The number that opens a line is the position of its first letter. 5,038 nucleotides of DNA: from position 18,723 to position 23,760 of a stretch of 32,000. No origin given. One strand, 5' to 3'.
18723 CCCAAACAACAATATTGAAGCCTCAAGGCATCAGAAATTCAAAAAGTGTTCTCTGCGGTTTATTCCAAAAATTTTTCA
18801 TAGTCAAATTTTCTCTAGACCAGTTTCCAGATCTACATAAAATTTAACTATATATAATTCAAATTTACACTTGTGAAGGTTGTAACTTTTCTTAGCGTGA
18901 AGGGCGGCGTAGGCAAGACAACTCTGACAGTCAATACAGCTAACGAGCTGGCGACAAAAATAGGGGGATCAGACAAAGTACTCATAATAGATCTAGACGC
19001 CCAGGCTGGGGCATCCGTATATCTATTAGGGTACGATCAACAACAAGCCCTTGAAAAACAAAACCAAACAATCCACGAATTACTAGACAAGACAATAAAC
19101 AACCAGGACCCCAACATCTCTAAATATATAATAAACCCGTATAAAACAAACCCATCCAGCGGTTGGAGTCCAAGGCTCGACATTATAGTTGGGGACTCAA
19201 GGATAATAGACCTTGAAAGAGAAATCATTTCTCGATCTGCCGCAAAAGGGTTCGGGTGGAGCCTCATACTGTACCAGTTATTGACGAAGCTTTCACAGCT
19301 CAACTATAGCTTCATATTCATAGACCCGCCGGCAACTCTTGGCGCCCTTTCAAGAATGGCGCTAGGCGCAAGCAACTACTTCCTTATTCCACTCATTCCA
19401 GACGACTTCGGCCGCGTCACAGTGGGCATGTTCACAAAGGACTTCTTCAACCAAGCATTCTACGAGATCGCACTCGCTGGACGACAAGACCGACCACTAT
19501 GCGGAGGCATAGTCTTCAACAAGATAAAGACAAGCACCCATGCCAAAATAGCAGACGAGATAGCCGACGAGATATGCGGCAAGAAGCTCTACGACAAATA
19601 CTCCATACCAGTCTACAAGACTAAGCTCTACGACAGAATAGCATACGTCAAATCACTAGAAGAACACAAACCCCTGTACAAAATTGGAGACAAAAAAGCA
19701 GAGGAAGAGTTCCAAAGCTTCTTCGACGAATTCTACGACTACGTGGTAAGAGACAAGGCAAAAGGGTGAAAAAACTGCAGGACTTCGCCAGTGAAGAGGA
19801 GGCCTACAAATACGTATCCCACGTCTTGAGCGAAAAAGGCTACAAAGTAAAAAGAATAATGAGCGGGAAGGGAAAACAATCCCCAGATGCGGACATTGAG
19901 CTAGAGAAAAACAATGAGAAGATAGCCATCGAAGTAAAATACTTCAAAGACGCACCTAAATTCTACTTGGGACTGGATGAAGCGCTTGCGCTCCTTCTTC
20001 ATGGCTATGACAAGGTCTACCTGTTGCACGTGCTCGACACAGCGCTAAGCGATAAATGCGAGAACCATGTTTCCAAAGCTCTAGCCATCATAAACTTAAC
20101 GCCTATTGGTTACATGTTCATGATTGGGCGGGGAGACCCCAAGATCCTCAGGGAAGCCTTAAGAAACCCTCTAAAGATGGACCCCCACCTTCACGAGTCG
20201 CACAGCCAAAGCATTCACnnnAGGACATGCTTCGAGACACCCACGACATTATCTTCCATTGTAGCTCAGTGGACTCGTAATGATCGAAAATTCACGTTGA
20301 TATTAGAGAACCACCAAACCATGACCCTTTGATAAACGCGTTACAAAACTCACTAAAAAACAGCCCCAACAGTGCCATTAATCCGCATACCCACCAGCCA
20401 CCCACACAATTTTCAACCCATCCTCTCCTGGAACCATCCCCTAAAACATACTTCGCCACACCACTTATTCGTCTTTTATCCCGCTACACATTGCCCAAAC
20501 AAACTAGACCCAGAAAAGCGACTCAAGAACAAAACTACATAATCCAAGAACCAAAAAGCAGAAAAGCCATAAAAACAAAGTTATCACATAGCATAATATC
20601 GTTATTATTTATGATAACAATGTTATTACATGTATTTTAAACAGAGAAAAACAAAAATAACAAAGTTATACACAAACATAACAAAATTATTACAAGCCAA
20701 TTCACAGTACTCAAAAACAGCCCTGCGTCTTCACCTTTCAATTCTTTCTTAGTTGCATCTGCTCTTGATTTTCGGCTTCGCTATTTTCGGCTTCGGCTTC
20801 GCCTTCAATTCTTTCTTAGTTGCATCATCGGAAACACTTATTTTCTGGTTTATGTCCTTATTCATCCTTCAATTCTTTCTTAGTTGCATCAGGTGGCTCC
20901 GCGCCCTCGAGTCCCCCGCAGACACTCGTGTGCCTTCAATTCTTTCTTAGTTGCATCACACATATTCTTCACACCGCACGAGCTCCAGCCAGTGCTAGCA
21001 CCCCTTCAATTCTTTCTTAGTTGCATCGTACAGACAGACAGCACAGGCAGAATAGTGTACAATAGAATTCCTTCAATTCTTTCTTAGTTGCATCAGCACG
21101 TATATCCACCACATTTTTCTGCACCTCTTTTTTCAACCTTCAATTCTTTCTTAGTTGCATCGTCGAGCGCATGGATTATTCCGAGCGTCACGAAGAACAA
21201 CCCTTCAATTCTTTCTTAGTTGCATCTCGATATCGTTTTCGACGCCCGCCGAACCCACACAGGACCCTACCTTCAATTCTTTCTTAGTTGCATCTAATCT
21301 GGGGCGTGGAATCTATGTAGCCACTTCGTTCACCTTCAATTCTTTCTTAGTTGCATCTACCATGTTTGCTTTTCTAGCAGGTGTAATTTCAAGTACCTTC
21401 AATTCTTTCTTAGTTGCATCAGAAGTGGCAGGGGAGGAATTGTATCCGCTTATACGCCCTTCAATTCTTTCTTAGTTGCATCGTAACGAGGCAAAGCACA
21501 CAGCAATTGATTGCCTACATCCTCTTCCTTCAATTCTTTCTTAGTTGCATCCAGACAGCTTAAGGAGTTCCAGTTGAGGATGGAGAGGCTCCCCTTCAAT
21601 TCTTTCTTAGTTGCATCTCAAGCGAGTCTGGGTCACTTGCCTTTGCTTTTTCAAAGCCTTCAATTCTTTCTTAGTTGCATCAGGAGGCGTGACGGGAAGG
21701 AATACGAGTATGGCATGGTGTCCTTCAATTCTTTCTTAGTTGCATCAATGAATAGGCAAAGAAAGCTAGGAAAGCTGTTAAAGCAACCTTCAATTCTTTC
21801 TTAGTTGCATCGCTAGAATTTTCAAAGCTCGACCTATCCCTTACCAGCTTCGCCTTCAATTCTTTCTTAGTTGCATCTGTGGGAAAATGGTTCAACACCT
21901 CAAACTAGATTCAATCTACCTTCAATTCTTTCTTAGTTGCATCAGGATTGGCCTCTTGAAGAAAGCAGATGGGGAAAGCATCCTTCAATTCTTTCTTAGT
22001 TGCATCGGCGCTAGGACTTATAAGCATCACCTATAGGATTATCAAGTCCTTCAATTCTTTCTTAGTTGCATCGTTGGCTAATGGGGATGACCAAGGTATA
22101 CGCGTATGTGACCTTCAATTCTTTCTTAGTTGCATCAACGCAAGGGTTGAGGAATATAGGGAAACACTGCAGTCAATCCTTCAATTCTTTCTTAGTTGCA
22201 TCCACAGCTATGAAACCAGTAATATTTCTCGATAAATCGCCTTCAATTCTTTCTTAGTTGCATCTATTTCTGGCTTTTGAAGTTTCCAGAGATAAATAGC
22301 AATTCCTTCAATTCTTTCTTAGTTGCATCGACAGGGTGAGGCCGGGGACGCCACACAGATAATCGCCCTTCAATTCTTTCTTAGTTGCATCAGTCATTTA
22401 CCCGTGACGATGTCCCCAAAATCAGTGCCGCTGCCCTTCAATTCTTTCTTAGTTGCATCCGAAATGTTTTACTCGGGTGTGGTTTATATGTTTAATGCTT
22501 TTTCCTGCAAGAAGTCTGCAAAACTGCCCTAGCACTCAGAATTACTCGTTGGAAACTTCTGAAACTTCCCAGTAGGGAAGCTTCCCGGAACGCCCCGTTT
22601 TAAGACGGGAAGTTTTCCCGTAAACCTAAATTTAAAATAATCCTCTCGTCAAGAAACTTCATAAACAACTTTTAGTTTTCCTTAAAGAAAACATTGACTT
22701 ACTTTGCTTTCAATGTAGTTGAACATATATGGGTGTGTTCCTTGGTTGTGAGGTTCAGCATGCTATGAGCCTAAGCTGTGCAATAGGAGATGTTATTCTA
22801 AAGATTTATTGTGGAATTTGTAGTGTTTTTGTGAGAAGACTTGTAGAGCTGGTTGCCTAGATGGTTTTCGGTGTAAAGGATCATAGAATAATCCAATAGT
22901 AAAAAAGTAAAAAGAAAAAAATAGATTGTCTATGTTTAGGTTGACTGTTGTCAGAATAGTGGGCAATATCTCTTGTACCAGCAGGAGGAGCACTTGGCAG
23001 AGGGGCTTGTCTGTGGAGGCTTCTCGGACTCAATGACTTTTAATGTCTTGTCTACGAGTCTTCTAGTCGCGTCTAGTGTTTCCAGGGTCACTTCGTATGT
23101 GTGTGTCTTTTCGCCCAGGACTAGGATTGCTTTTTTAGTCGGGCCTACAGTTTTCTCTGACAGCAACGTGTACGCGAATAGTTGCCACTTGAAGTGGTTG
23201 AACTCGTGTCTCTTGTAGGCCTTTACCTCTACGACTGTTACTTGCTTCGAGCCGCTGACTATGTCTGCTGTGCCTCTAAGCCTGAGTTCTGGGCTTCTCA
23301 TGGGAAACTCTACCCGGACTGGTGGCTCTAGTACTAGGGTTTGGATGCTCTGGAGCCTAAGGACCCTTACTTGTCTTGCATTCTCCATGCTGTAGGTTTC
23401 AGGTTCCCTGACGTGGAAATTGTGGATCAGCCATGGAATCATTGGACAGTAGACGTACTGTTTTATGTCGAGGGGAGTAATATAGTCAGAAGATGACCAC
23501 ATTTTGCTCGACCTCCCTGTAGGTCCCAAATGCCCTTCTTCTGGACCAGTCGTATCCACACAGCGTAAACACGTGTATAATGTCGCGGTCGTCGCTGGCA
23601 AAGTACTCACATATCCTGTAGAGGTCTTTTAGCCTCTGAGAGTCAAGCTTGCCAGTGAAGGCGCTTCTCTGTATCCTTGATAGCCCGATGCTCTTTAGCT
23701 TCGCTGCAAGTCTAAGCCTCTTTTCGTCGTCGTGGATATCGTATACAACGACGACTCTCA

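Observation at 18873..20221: Translationally coupled ParA-like ATPase plus Hjc-like PD-(D/E)xK protein between tRNA-Arg and the CRISPR array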

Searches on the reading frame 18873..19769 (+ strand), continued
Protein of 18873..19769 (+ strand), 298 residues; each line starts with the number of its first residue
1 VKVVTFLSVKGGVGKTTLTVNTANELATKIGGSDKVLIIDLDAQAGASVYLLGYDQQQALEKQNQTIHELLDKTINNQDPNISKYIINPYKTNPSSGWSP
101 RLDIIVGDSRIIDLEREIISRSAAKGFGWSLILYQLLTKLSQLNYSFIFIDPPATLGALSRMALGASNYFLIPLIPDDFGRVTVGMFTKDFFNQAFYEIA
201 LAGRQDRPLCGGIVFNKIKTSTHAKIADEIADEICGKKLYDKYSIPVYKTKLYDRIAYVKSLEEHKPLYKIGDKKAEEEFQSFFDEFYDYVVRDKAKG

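Call 98: search_dna_similar(query=window:18873-19766:+, collection=plasmids, mode=protein, max_evalue=1e-8, max_rows=12)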
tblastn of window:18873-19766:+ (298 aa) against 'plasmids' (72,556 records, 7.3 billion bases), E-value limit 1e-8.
Records with a match: 402; places in all: 411; records where one place covers at least 80% of the query: 174.
Best place of each record, by identity: <60% 402.
By first word of the organism name: Escherichia 79; Salmonella 48; Lactiplantibacillus 39; Lactococcus 31; Chlamydia 29; Klebsiella 24; Borreliella 22; Aeromonas 11; Vibrio 9; Azospirillum 8; and 54 more.
By predicted mobility (MOB-suite, as given by PLSDB): non-mobilizable 152; mobilizable 139; conjugative 111.
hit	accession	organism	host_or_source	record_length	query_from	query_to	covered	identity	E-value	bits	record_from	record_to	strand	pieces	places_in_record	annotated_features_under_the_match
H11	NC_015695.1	Runella slithyformis DSM 19594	fresh water lake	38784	2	291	97%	28.1%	1e-10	70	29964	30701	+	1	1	ParA family protein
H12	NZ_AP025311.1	Aureibacter tunicatorum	-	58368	2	285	95%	27.8%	1e-10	69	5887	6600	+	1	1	ParA family protein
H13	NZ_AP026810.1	Clostridium tetani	soil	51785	3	289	96%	27.4%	4e-12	74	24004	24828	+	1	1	ParA family protein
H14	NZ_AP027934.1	Aeromonas veronii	Mastacembelus,intestinal contents of ...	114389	1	273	92%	28.8%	1e-14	82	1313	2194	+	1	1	ParA family protein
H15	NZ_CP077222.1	Aeromonas sp. FDAARGOS 1417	-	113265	1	273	92%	28.4%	1e-13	79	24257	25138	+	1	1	ParA family protein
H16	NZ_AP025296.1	Persicobacter psychrovividus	-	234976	2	287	96%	27.1%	7e-9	64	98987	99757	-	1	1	ParA family protein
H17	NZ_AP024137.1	Aeromonas caviae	-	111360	1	273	92%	28.1%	3e-14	80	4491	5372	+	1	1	ParA family protein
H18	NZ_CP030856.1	Runella rosea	Whole organism,fresh water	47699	2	291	97%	26.4%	2e-10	69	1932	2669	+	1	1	ParA family protein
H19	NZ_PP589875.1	Lactococcus sp.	Bacterial culture,Dairy environment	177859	1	270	91%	28.2%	5e-13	77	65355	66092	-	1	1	ParA family protein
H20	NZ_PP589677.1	Lactococcus sp.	Bacterial culture,Dairy environment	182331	1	270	91%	28.2%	5e-13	77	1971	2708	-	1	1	ParA family protein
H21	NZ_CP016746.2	Lactococcus cremoris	Single cell,Dairy fermentation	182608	1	270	91%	28.2%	5e-13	77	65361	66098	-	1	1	ParA family protein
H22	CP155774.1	Lactococcus cremoris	Whole organism,Dairy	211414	1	270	91%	28.2%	5e-13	77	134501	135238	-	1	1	ParA family protein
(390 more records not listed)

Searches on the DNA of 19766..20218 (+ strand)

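Call 51: search_rna_families(sources=[L001, L002, L005, L006, L007, L008, L009, L011, L013, L014], threshold=gathering)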
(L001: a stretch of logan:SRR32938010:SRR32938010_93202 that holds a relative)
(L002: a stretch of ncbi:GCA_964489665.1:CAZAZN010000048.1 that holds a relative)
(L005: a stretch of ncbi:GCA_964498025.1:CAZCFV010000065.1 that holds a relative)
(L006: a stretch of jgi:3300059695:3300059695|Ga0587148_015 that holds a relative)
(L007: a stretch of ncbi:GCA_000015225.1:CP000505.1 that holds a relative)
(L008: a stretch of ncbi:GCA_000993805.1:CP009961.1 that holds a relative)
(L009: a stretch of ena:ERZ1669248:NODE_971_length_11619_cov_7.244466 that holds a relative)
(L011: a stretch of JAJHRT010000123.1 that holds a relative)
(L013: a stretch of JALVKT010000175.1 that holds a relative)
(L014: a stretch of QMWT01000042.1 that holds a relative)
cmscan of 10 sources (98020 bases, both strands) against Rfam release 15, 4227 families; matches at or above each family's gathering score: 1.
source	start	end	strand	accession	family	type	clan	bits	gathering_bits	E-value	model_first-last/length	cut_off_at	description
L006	8878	8987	+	RF00005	tRNA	Gene; tRNA;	CL00001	57.2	29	1.6e-09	1-71/71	no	tRNA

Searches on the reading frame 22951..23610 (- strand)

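Call 47: search_protein_families(library=pfam, proteins=[window:22951-23610:-], max_evalue=0.001)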
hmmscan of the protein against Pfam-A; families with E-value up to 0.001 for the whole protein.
window:22951-23610:- (219 aa): 2 families
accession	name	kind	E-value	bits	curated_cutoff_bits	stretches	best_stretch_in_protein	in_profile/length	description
PF01930.23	Cas_Cas4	-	9.1e-16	58.8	22.7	1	48-216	4-158/160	Domain of unknown function DUF83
PF12705.13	PDDEXK_1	-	1.8e-09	38.3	22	1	97-217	112-247/247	PD-(D/E)XK nuclease superfamily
